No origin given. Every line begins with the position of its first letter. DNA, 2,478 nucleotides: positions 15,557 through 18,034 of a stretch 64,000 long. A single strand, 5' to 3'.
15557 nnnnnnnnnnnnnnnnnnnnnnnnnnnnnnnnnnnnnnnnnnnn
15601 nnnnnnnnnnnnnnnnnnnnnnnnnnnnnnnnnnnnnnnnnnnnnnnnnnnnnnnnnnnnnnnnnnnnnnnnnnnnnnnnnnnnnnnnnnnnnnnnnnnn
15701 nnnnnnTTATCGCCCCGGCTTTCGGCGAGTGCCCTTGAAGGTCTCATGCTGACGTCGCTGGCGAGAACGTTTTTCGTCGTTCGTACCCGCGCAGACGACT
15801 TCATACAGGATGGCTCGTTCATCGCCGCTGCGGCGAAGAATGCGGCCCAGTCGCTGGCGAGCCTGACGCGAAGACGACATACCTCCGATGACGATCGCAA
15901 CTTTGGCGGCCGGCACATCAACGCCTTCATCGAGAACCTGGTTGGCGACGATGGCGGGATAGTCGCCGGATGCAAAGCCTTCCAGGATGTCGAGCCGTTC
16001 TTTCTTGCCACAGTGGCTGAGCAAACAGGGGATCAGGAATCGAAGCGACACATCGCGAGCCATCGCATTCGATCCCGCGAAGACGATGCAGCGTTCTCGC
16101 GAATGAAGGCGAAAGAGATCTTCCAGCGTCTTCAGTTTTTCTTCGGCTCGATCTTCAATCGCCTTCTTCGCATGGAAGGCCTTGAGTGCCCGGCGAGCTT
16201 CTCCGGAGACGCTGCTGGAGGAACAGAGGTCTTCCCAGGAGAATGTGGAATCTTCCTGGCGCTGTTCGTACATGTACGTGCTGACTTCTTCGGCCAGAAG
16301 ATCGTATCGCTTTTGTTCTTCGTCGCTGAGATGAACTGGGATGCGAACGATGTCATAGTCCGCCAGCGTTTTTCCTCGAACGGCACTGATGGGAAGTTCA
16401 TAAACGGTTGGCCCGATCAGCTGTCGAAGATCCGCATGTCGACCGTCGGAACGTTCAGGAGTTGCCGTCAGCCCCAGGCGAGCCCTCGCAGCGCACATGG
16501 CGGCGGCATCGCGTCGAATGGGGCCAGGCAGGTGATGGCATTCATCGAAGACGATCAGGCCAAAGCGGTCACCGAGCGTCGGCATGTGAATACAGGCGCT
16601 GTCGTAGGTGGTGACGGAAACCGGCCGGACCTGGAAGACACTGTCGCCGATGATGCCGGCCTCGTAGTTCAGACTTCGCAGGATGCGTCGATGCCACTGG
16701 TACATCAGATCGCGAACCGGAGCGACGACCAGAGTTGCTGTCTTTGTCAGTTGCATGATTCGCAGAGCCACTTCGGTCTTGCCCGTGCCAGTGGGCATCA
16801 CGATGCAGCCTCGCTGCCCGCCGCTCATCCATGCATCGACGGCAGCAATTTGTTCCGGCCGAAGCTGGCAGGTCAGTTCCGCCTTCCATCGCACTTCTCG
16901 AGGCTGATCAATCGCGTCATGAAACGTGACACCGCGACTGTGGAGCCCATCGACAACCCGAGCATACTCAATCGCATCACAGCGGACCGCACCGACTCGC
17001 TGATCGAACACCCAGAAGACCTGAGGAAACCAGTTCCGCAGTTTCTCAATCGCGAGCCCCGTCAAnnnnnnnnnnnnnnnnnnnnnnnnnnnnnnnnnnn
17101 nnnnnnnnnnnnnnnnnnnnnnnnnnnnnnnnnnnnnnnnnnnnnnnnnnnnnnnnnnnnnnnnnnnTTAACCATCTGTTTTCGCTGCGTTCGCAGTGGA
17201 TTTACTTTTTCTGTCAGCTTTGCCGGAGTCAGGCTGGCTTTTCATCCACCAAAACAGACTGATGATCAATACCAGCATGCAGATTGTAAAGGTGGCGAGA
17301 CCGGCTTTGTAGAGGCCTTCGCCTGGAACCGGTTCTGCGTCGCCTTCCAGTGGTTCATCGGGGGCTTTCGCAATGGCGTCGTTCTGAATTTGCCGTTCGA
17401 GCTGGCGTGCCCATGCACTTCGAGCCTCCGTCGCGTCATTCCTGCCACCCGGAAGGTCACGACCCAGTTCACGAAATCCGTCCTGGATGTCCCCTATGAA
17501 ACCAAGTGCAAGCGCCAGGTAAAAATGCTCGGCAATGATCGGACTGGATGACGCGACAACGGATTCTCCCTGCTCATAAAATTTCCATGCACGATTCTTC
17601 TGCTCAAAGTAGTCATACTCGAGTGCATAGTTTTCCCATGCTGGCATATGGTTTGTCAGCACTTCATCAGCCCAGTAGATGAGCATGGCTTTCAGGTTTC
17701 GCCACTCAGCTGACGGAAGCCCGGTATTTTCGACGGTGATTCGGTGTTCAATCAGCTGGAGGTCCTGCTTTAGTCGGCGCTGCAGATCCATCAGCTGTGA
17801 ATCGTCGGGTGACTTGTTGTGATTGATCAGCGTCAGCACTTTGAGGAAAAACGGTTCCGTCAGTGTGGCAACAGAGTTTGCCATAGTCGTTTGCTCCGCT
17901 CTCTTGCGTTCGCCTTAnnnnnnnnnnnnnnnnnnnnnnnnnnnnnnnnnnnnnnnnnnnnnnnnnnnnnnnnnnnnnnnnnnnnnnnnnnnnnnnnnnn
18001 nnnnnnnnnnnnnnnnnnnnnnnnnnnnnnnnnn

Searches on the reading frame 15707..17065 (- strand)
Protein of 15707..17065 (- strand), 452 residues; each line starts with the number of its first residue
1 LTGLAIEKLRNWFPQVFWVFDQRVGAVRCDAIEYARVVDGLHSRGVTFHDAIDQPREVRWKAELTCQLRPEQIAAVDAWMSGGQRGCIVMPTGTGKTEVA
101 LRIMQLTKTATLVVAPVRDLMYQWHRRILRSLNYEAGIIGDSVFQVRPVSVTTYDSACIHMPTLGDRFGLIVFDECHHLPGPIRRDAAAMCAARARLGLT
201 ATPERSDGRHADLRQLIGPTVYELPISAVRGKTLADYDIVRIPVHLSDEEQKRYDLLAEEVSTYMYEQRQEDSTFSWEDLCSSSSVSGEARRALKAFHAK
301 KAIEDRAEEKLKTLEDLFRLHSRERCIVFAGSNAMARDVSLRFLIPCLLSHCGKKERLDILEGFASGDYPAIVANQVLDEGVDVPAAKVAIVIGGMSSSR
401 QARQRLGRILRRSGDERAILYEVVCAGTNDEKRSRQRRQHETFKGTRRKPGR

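Call 6: search_protein_families(library=pfam, proteins=[window:15707-17065:-], max_evalue=0.01)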
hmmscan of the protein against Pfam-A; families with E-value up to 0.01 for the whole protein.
window:15707-17065:- (452 aa): 5 families
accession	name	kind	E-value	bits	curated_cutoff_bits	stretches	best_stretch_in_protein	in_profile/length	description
PF04851.21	ResIII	-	9.1e-26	91.1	22.5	1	66-205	2-164/164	Type III restriction enzyme, res subunit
PF00271.37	Helicase_C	-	2.7e-13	50.6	23.5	1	309-412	1-109/110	Helicase conserved C-terminal domain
PF00270.35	DEAD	-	3.3e-12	46.9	26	1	70-205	2-162/167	DEAD/DEAH box helicase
PF16203.11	ERCC3_RAD25_C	-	6.9e-12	45.6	27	1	309-440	44-184/248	ERCC3/RAD25/XPB C-terminal helicase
PF18458.6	XPB_DRD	-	3e-06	27.4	26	1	12-51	19-56/57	Xeroderma pigmentosum group B helicase damage recognition domain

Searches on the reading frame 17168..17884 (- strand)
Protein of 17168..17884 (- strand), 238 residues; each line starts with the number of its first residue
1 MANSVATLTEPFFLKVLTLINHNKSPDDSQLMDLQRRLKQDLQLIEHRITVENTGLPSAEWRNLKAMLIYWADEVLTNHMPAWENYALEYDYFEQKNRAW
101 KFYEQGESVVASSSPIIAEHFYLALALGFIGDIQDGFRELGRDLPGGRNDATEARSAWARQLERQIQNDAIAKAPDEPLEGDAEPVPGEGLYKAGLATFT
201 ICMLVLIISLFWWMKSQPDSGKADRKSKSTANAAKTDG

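Call 6: search_protein_families(library=pfam, proteins=[window:17168-17884:-], max_evalue=0.01)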
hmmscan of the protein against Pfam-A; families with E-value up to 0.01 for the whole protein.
window:17168-17884:- (238 aa): 1 family
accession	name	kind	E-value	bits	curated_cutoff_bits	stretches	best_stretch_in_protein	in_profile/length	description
PF09850.14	DotU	-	4.2e-12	46.6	27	1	17-213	10-199/205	Type VI secretion system protein DotU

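Call 67: search_protein_families(library=ncbifam, proteins=[window:17168-17884:-], max_evalue=0.01)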
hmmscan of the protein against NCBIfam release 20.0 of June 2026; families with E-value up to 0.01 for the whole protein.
window:17168-17884:- (238 aa): 1 family
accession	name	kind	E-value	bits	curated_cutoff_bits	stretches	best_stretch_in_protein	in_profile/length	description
TIGR03349.1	IV_VI_DotU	subfamily_domain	2.5e-07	30.7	89.95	1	8-213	6-200/211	DotU/TssL family secretion system protein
